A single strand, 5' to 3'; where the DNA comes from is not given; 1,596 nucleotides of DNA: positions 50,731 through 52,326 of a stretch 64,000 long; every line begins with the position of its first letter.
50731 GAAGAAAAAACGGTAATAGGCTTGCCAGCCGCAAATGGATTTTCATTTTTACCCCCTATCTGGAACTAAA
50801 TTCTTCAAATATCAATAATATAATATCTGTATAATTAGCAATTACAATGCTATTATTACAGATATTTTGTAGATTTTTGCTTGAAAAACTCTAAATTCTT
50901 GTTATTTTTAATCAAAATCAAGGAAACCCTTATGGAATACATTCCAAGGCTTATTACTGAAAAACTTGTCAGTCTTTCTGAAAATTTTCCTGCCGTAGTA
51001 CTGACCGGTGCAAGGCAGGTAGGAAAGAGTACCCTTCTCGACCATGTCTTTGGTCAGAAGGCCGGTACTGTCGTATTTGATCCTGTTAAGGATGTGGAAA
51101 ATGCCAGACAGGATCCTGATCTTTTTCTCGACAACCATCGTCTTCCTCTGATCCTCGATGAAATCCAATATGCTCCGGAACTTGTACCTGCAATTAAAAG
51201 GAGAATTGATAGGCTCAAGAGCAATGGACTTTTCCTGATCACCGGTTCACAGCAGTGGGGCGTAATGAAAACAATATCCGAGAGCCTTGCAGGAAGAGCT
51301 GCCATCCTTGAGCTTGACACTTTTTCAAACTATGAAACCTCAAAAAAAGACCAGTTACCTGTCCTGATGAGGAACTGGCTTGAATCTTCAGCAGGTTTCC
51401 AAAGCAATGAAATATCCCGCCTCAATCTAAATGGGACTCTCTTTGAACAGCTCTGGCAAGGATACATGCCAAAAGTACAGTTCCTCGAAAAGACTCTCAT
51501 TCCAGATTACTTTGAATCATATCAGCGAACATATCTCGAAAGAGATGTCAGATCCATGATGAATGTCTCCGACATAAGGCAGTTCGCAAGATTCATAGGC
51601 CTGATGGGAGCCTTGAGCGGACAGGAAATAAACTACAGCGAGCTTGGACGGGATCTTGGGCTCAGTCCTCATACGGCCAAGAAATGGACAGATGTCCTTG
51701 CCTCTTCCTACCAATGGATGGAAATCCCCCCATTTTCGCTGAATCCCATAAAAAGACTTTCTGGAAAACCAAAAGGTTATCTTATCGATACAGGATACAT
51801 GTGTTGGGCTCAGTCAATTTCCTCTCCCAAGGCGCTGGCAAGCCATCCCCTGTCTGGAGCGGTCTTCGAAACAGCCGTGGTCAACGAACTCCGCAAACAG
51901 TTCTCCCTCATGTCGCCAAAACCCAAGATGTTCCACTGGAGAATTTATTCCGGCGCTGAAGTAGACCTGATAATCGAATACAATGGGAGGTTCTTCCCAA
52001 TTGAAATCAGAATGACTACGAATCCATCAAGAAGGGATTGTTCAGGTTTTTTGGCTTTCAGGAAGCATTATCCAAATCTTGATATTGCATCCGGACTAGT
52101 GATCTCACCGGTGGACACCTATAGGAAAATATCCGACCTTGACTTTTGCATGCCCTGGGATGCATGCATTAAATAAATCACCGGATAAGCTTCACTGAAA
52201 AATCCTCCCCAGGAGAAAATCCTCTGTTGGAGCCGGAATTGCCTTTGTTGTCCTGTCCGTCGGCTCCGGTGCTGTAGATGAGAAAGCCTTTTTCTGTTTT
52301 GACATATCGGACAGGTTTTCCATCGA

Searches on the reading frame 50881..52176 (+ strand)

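Call 73: search_protein_families(library=pfam, proteins=[window:50881-52176:+], max_evalue=0.00001)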
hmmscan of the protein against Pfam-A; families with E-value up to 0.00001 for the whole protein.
window:50881-52176:+ (431 aa): 2 families
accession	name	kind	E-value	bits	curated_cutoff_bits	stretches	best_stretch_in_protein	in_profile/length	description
PF13635.12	DUF4143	-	1.2e-37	129.6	28.1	1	220-377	1-158/160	Domain of unknown function (DUF4143)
PF13173.12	AAA_14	-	1.8e-22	80.2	27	1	36-152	2-127/129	AAA domain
